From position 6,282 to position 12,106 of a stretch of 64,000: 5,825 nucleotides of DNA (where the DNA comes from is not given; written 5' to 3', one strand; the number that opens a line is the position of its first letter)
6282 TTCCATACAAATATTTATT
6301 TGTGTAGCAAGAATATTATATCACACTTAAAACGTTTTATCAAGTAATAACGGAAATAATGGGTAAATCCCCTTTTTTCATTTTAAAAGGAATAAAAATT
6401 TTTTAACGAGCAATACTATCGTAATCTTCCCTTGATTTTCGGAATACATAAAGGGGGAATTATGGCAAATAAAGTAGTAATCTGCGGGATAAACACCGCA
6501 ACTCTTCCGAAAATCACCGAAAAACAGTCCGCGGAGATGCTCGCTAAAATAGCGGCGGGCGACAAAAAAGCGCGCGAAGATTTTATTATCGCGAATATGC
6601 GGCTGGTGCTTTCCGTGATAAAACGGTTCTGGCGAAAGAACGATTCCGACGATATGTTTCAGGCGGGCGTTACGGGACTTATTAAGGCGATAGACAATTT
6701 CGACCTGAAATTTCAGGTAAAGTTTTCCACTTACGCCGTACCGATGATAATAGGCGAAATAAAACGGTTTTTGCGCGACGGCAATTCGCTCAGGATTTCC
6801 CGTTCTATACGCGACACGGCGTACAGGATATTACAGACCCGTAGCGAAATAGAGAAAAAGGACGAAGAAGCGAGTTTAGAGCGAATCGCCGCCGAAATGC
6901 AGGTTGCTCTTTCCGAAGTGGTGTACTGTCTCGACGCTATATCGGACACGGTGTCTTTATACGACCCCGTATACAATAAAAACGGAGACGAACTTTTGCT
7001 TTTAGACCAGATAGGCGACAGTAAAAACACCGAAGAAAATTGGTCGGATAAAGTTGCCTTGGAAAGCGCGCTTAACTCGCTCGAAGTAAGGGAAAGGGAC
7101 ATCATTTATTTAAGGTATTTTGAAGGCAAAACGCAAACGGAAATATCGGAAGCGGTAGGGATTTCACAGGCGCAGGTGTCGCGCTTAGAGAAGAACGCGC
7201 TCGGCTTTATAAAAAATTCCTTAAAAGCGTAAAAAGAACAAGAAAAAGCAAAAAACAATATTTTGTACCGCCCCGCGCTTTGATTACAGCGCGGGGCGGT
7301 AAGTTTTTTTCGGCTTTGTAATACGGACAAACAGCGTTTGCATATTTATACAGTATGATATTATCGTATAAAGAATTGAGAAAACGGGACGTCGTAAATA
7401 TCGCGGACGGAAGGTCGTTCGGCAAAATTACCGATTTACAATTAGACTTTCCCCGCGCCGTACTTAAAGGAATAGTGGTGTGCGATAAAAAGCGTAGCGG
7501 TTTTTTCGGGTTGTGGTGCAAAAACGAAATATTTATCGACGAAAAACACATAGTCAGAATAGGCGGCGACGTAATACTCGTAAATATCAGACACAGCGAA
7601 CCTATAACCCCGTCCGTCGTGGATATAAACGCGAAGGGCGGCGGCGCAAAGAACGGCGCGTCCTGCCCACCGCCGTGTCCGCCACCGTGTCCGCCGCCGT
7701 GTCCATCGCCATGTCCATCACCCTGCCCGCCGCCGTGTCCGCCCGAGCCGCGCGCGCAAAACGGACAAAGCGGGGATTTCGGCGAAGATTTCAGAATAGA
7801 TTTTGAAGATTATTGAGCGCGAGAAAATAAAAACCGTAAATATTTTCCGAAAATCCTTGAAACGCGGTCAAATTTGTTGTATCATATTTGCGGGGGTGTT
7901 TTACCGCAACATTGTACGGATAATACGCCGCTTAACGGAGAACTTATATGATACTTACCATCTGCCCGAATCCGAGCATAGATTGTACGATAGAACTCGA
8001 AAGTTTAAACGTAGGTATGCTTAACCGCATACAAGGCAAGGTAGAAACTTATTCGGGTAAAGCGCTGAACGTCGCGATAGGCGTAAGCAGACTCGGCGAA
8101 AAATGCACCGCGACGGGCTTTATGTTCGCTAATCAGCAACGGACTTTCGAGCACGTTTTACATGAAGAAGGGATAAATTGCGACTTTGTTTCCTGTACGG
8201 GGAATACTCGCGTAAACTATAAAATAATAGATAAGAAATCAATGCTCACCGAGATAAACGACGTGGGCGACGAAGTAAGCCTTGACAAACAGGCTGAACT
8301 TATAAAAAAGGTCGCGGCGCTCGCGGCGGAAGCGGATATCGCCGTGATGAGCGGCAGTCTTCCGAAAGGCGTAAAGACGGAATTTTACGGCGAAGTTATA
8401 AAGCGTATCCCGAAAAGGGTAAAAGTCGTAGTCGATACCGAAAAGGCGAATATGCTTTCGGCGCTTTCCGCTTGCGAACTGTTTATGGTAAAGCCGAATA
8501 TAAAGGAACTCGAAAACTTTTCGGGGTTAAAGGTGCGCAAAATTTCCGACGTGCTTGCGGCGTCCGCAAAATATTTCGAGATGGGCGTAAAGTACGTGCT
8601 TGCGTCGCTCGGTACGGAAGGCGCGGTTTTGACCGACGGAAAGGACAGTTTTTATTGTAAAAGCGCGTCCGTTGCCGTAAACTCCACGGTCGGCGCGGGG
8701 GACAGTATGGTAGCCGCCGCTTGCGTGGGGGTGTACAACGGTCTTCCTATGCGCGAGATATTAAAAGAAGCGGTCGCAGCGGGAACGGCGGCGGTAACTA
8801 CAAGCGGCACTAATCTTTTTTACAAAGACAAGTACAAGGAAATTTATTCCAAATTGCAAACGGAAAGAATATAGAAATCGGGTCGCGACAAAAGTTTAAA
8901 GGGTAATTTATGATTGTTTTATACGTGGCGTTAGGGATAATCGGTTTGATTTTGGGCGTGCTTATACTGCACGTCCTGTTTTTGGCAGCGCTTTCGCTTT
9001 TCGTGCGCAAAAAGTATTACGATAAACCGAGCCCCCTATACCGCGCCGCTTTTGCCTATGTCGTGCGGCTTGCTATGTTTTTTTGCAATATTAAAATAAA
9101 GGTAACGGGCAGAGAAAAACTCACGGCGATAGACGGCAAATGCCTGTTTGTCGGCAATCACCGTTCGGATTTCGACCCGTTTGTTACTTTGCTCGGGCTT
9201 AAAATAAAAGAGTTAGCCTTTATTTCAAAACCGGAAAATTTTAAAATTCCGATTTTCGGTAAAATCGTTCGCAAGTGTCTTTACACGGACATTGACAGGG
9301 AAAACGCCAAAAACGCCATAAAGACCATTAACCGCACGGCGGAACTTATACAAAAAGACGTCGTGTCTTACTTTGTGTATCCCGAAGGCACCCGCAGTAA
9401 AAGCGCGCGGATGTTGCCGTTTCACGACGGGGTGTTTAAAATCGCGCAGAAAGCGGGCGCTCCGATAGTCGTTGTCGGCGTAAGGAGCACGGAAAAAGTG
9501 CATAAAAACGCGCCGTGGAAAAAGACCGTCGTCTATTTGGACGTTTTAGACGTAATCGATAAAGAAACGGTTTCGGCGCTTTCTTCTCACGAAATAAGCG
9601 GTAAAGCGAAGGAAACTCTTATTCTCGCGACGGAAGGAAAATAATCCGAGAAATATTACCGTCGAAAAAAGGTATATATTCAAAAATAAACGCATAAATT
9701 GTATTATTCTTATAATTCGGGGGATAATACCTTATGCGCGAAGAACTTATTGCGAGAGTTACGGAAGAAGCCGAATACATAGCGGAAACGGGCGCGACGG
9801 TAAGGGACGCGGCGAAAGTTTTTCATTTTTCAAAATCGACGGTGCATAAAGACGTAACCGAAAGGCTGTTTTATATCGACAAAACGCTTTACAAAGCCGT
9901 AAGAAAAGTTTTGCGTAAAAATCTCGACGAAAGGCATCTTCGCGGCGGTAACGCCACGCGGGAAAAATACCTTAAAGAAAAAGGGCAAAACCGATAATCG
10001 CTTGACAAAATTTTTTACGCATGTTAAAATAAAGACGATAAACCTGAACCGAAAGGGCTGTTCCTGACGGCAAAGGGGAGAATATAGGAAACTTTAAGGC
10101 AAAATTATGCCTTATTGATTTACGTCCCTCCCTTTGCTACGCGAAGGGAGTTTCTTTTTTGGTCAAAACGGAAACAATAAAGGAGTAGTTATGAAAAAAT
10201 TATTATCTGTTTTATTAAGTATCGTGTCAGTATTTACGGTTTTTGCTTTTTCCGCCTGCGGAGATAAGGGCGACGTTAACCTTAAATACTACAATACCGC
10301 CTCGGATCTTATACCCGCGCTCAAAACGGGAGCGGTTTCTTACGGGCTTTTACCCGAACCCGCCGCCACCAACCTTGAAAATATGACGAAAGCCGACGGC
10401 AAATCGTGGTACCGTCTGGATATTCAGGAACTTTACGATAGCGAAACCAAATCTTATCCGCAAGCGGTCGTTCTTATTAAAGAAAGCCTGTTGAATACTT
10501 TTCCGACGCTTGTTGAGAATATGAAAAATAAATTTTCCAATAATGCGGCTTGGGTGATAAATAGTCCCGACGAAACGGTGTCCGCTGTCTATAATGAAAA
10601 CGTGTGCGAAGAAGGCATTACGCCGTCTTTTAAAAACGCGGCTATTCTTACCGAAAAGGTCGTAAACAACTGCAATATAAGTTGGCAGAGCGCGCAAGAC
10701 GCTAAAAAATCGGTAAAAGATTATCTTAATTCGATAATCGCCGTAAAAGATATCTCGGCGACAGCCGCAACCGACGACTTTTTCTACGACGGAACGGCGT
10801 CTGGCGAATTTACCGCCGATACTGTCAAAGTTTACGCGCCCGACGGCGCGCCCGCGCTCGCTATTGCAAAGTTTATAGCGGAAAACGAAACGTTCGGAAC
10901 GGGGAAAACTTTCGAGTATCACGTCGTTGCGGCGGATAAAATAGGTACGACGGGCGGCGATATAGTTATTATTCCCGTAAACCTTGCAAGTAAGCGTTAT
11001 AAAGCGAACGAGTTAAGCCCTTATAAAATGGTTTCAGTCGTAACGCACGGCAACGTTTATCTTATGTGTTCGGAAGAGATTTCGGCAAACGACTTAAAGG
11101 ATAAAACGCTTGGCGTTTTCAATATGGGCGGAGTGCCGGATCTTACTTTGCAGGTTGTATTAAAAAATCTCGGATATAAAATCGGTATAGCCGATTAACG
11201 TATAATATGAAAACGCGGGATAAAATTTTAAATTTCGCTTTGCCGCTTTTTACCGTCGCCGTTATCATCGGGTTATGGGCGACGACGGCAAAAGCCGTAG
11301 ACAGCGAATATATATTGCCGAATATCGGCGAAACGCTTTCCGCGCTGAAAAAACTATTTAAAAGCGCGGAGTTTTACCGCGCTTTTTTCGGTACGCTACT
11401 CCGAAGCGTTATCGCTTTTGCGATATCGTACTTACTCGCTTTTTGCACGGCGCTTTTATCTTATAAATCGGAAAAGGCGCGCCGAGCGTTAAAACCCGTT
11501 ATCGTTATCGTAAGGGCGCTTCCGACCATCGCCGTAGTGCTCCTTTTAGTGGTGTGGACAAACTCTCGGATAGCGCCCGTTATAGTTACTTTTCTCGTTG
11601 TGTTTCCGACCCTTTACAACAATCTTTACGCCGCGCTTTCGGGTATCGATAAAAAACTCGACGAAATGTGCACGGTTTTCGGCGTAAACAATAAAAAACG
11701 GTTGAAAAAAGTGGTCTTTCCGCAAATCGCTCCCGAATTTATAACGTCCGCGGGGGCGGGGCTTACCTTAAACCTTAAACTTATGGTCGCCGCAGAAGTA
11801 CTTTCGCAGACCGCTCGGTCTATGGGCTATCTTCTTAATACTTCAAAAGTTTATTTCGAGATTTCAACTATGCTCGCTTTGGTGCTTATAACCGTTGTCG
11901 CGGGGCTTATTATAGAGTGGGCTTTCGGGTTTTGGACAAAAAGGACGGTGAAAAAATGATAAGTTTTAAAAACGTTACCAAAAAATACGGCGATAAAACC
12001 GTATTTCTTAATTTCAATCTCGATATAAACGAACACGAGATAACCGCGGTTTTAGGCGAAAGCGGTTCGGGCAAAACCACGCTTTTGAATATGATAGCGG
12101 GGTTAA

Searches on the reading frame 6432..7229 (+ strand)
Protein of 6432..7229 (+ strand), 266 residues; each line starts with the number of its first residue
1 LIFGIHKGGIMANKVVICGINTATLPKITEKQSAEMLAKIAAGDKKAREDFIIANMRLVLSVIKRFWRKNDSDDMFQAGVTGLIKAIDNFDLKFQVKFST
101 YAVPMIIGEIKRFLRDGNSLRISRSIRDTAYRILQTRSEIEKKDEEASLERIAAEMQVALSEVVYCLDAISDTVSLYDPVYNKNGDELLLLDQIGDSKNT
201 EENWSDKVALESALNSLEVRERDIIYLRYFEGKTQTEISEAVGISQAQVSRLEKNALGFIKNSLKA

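Call 47: search_protein_families(library=pfam, max_evalue=0.001, proteins=[window:6432-7229:+])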
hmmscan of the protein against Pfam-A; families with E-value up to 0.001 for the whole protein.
window:6432-7229:+ (266 aa): 7 families
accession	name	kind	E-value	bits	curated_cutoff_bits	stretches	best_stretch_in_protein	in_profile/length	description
PF04545.22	Sigma70_r4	-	1e-15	57.4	24.1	1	213-257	1-45/50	Sigma-70, region 4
PF04542.20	Sigma70_r2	-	6.6e-12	45.5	24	1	54-116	4-67/71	Sigma-70 region 2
PF08281.18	Sigma70_r4_2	-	1.8e-09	37.6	25.7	1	208-250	2-44/54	Sigma-70, region 4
PF04539.22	Sigma70_r3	-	4e-05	24.1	25.3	0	131-182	4-56/78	Sigma-70 region 3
PF07638.17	Sigma70_ECF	-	0.00016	22.1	21.1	0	201-251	117-170/185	ECF sigma factor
PF16509.11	KORA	-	0.00062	20.4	26.7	0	211-259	10-57/84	TrfB plasmid transcriptional repressor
PF01381.28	HTH_3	-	0.00065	20.1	23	1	232-255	9-32/55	Helix-turn-helix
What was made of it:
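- The window does hold a sigma-70-family gene at 6432-7232 (call 47).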

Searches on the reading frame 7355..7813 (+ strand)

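Call 47: search_protein_families(library=pfam, max_evalue=0.001, proteins=[window:7355-7813:+])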
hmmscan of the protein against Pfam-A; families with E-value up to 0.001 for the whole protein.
window:7355-7813:+ (153 aa): 1 family
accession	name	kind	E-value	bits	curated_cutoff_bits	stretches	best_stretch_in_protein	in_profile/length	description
PF05239.21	PRC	-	5.9e-07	29.8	21.2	1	4-80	5-75/78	PRC-barrel domain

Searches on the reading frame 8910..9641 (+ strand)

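Call 47: search_protein_families(library=pfam, max_evalue=0.001, proteins=[window:8910-9641:+])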
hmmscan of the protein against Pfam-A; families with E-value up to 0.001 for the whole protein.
window:8910-9641:+ (244 aa): 1 family
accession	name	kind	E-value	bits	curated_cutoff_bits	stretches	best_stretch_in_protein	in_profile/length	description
PF01553.26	Acyltransferase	-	9e-26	90.7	23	1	62-190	1-130/132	Acyltransferase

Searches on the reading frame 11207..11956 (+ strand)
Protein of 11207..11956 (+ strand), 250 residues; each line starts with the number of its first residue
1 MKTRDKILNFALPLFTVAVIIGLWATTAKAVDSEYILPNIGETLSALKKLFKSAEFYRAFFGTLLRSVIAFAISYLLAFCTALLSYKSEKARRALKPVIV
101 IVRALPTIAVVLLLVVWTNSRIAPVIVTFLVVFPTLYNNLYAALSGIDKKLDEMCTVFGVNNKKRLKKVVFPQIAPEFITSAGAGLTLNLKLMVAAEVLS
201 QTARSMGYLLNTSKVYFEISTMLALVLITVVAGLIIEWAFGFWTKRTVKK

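Call 47: search_protein_families(library=pfam, max_evalue=0.001, proteins=[window:11207-11956:+])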
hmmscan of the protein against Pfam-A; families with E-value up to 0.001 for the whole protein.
window:11207-11956:+ (250 aa): 1 family
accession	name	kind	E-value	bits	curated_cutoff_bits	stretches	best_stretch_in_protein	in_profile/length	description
PF00528.27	BPD_transp_1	-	3.2e-19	69.8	26.4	1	76-246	3-181/184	Binding-protein-dependent transport system inner membrane component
